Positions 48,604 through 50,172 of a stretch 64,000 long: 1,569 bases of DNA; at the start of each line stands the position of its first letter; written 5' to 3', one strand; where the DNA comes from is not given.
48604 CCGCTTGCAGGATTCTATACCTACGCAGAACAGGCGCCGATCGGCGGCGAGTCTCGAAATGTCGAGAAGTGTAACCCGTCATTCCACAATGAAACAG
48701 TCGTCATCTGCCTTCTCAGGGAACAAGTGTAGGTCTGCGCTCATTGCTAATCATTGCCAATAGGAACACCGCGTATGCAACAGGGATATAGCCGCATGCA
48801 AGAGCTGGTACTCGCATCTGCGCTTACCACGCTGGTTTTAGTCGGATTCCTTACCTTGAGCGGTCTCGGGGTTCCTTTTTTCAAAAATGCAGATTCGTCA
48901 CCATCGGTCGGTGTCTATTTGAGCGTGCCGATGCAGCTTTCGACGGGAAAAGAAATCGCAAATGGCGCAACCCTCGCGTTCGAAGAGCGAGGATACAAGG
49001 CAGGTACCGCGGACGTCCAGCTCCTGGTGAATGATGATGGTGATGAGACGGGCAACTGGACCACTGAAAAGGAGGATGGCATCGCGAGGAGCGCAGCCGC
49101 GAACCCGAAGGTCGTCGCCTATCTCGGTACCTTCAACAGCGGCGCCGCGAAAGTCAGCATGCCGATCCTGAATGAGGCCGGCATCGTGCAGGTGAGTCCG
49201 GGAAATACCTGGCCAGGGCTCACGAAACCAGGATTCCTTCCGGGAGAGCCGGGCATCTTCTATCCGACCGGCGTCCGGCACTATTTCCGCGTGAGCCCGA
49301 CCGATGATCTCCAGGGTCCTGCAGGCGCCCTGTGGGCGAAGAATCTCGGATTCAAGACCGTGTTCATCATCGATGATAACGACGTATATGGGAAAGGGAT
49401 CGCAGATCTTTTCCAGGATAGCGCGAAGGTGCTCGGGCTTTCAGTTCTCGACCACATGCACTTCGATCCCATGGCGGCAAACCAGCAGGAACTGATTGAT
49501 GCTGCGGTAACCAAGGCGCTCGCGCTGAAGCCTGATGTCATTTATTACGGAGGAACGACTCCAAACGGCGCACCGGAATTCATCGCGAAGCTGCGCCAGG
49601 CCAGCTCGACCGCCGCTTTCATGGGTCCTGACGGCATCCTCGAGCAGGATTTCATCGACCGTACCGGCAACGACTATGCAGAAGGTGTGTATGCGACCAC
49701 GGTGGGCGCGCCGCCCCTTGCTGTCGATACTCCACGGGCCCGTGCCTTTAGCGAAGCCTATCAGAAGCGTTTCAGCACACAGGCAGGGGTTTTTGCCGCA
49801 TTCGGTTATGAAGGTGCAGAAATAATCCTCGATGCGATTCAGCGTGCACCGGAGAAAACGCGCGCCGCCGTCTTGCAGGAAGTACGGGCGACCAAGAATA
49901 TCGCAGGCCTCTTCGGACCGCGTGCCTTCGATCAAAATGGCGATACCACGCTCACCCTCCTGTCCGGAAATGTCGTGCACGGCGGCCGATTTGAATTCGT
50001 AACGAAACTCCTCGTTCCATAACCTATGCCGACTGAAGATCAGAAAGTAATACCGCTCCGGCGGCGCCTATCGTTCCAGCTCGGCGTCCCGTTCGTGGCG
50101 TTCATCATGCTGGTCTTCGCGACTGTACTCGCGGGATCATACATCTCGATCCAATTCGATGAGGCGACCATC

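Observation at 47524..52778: Signalling cluster of a stand-alone FIST protein, a LivK-like binding protein, a Cache-type histidine kinase and a dual-receiver response regulator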

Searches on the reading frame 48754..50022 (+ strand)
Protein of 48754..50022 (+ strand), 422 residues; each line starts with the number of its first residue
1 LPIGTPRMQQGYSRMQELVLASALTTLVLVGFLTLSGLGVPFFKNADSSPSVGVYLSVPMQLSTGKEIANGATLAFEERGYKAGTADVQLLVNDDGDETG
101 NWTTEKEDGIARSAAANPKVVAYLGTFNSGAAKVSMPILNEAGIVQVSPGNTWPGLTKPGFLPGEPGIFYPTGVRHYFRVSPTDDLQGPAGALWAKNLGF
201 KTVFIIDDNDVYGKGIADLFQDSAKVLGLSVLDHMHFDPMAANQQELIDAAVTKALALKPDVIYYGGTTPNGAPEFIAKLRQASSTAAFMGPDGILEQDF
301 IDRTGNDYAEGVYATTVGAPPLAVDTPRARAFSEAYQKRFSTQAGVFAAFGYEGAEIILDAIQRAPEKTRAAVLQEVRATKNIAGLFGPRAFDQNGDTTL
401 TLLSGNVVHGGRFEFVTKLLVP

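Call 4: search_protein_families(library=pfam, proteins=[window:48754-50022:+], max_evalue=0.01)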
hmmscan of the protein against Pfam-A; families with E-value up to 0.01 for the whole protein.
window:48754-50022:+ (422 aa): 3 families
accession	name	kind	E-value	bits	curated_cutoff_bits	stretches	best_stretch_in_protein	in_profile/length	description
PF13458.12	Peripla_BP_6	-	4.5e-36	125.6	31.7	1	56-395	10-325/343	Periplasmic binding protein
PF01094.35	ANF_receptor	-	9.7e-11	41.7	25.4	1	116-398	48-340/353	Receptor family ligand binding region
PF13433.12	Peripla_BP_5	-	4.2e-07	29.8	27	1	190-418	124-347/363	Periplasmic binding protein domain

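Call 5: search_protein_families(library=ncbifam, proteins=[window:48754-50022:+], max_evalue=0.01)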
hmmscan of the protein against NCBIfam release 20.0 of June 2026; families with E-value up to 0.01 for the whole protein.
window:48754-50022:+ (422 aa): 1 family
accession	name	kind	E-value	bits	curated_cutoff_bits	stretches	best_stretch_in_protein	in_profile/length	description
NF011933.0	PRK15404.1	subfamily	2.1e-23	83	477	1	117-398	91-350/370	high-affinity branched-chain amino acid ABC transporter substrate-binding protein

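Call 26: search_solved_structures(query=window:48754-50022:+, max_evalue=0.001, show_alignments=1)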
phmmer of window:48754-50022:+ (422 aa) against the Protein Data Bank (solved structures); distinct sequences matched with E-value up to 0.001: 18.
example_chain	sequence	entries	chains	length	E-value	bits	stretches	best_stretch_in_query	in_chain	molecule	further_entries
3td9_A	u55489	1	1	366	1.3e-24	90.1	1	64-415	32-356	Branched chain amino acid ABC transporter, periplasmic amino acid-binding protein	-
4mlc_A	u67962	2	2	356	2.4e-20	76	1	45-416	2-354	Extracellular ligand-binding receptor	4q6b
3hut_A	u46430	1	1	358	3.5e-18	68.8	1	96-416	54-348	putative branched-chain amino acid ABC transporter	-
2lbp_A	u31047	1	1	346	9e-16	60.9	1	112-398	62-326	LEUCINE-BINDING PROTEIN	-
1usg_A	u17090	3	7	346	1e-15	60.7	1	70-398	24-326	LEUCINE-SPECIFIC BINDING PROTEIN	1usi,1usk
4gnr_A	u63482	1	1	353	2.3e-13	53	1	69-404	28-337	ABC transporter substrate-binding protein-branched chain amino acid transport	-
4n0q_A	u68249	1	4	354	8.2e-13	51.2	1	59-399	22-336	Leu/Ile/Val-binding protein homolog 3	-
1z15_A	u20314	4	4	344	1.8e-11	46.7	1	116-398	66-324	Leu/Ile/Val-binding protein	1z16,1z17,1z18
2liv_A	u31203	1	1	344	2e-11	46.6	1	116-398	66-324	LEUCINE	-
4nqr_A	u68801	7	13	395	6e-10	41.7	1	64-382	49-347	Amino acid/amide ABC transporter substrate-binding protein, HAAT family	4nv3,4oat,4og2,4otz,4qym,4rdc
8z0g_A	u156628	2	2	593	1.1e-09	40.8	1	116-398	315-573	Leu/Ile/Val-binding protein,Leu/Ile/Val-binding protein,mNeonGreen | NeIle,Leu/Ile/Val-binding protein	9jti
4obb_A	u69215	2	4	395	2.7e-09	39.6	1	64-382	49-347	Amino acid/amide ABC transporter substrate-binding protein, HAAT family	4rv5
7ylt_B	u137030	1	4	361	1.1e-08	37.5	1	195-366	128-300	Putative ABC transporter, substrate-binding protein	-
4dqd_A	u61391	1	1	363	1.7e-08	36.9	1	177-367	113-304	Extracellular ligand-binding receptor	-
3sg0_A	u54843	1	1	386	2e-08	36.7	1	177-367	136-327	Extracellular ligand-binding receptor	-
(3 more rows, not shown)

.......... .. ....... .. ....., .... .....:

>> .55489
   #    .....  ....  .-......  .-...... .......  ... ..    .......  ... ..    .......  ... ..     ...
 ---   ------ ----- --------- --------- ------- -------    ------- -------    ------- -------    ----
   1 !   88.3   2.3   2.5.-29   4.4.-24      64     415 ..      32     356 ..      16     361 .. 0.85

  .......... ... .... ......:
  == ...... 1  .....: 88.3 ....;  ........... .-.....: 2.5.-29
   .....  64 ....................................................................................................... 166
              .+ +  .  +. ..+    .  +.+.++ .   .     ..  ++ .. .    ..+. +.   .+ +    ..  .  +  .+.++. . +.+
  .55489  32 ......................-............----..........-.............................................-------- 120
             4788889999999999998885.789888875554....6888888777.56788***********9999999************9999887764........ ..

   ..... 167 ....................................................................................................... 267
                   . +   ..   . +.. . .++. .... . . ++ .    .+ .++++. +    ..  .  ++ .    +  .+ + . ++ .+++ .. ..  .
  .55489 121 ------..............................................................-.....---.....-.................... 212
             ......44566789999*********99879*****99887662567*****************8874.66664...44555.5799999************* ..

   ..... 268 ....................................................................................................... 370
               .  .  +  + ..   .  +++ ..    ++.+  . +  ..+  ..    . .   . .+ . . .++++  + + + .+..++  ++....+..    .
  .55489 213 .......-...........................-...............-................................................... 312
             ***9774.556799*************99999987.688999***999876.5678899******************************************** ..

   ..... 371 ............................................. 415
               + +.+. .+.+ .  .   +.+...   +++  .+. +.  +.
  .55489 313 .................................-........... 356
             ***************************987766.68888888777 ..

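Call 57: find_homologous_proteins(query=window:48898-50022:+, max_evalue=1e-10)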
Query window:48898-50022:+ (374 aa): 3442 proteins with E <= 1e-10 among 8000 candidates; the best 120 are listed.
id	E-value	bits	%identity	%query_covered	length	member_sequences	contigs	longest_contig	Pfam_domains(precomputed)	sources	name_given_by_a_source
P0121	1.1e-246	836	100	100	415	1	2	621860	PF01094.35,PF13433.13,PF13458.13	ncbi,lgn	-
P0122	6.5e-221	751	89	100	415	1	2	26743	PF01094.35,PF13433.13,PF13458.13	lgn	-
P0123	2.9e-155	535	65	99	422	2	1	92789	PF01094.35,PF13458.13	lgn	-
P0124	6.0e-155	534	64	98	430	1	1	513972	PF01094.35,PF13458.13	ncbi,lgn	-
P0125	3.9e-145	502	60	100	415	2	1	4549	PF01094.35,PF13458.13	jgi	jgi:branched-chain amino acid transport system substrate-binding protein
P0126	2.2e-132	460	57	99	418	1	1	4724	PF01094.35,PF13458.13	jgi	jgi:branched-chain amino acid transport system substrate-binding protein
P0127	6.0e-132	458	58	99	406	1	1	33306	PF01094.35,PF13458.13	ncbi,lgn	-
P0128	2.0e-129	450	57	98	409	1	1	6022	PF01094.35,PF13433.13,PF13458.13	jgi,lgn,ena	-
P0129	2.3e-129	450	56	98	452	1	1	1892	PF01094.35,PF13433.13,PF13458.13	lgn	-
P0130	3.7e-129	449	56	99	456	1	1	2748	PF01094.35,PF13433.13,PF13458.13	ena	-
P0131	4.2e-128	446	55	99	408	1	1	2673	PF01094.35,PF13458.13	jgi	jgi:branched-chain amino acid transport system substrate-binding protein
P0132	7.7e-127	441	56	99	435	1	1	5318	PF01094.35,PF13433.13,PF13458.13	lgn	-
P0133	2.8e-125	436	56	99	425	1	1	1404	PF01094.35,PF13433.13,PF13458.13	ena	-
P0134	9.8e-122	425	54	99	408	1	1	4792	PF01094.35,PF13433.13,PF13458.13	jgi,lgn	-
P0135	2.0e-121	424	52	100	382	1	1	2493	PF01094.35,PF13433.13,PF13458.13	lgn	-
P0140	1.2e-117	411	50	99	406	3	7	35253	PF01094.35,PF13458.13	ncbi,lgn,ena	-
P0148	3.1e-114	400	49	99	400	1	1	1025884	PF01094.35,PF13433.13,PF13458.13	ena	-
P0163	4.6e-112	393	52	98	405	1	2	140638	PF01094.35,PF13458.13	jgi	jgi:branched-chain amino acid transport system substrate-binding protein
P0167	2.6e-111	390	50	98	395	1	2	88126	PF13458.13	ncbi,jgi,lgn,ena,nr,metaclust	ncbi:hypothetical protein AYK26_03870 [Euryarchaeota archaeon SM23-78]|nr:MAG: hypothetical protein 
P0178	1.8e-109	384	50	99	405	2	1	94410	PF01094.35,PF13458.13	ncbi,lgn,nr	ncbi:MAG: branched-chain amino acid ABC transporter substrate-binding protein [Candidatus Moranbacte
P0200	1.0e-106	375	48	100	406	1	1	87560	PF01094.35,PF13458.13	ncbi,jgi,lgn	ncbi:MAG: branched-chain amino acid transport system substrate-binding protein [Acidimicrobiales bac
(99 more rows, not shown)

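Call 58: find_encoding_contigs(protein=P0178, flank=6000, max_places=1)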
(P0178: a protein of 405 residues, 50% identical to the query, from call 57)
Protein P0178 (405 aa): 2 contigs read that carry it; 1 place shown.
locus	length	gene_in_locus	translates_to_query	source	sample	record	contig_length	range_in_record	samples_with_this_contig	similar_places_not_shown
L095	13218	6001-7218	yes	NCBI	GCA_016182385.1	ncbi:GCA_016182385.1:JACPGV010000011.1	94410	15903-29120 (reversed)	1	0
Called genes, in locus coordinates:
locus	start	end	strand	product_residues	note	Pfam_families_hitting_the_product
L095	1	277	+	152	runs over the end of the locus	-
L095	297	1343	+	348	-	PF13098:Thioredoxin_2 (faint), PF13462:Thioredoxin_4, PF01323:DSBA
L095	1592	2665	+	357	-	PF03462:PCRF, PF00472:RF-1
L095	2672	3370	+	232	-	PF02463:SMC_N (faint), PF00005:ABC_tran, PF13304:AAA_21 (faint)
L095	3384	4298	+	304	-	PF18075:FtsX_ECD, PF02687:FtsX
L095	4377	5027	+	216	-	PF13328:HD_4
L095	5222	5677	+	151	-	PF13238:AAA_18 (faint)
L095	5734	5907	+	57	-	-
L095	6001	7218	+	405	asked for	PF13458:Peripla_BP_6, PF01094:ANF_receptor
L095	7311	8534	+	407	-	PF02743:dCache_1, PF00672:HAMP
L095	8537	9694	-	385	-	PF10926:DUF2800 (faint), PF12705:PDDEXK_1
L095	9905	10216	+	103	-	-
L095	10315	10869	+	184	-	PF00990:GGDEF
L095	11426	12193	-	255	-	PF02129:Peptidase_S15 (weak), PF00326:Peptidase_S9 (weak)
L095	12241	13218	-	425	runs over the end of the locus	PF01551:Peptidase_M23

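Call 59: find_encoding_contigs(protein=P0200, flank=6000, max_places=1)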
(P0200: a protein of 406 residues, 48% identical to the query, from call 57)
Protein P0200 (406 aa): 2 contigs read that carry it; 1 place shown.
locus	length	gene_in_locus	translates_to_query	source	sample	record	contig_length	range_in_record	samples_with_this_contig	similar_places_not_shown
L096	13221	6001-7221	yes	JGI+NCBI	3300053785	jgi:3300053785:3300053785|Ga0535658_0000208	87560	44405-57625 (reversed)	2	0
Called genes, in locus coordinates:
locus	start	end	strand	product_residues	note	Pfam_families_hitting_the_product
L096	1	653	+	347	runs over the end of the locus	-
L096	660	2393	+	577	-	PF00963:Cohesin (weak), PF19077:Big_13 (faint)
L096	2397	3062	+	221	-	-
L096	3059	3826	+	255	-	PF00404:Dockerin_1 (faint)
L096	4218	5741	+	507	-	PF02743:dCache_1 (weak), PF00672:HAMP (faint)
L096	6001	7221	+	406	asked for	PF13458:Peripla_BP_6, PF01094:ANF_receptor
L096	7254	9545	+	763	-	PF02743:dCache_1, PF00672:HAMP, PF00512:HisKA, PF02518:HATPase_c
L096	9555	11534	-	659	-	PF13492:GAF_3 (weak), PF13185:GAF_2 (faint), PF00512:HisKA (faint), PF02518:HATPase_c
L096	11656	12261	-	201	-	PF12261:T_hemolysin (weak)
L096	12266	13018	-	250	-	PF01209:Ubie_methyltran, PF05175:MTS (faint), PF08003:Methyltransf_9 (weak), PF13489:Methyltransf_23, PF08241:Methyltransf_11, PF08242:Methyltransf_12, PF13649:Methyltransf_25, PF13847:Methyltransf_31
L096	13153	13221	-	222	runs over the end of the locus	PF00072:Response_reg, PF00486:Trans_reg_C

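Call 60: find_encoding_contigs(protein=P0167, flank=6000, max_places=1)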
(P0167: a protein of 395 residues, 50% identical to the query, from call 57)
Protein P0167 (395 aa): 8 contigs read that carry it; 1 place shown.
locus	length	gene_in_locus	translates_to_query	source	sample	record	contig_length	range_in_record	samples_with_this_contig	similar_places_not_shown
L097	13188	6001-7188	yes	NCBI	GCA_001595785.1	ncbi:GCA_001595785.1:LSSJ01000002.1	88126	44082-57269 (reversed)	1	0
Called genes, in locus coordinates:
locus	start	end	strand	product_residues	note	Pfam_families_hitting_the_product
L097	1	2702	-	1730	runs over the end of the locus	PF00041:fn3 (weak), PF07705:CARDB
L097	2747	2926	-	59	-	-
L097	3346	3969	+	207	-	PF22600:MTPAP-like_central, PF01909:NTP_transf_2, PF18765:Polbeta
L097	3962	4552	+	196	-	-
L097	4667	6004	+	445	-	PF00989:PAS, PF08448:PAS_4 (faint), PF13426:PAS_9, PF24820:Diguanyl_cycl_sensor (faint), PF13426:PAS_9 (weak), PF00989:PAS, PF13188:PAS_8, PF13426:PAS_9, +1 more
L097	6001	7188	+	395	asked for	PF13458:Peripla_BP_6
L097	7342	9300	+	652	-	PF02743:dCache_1, PF17201:Cache_3-Cache_2, PF00672:HAMP, PF00512:HisKA, PF02518:HATPase_c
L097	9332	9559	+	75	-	-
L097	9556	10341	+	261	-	-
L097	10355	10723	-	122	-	PF00072:Response_reg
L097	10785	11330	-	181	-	-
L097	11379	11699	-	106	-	-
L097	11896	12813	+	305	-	PF04014:MazE_antitoxin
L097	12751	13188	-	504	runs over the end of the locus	-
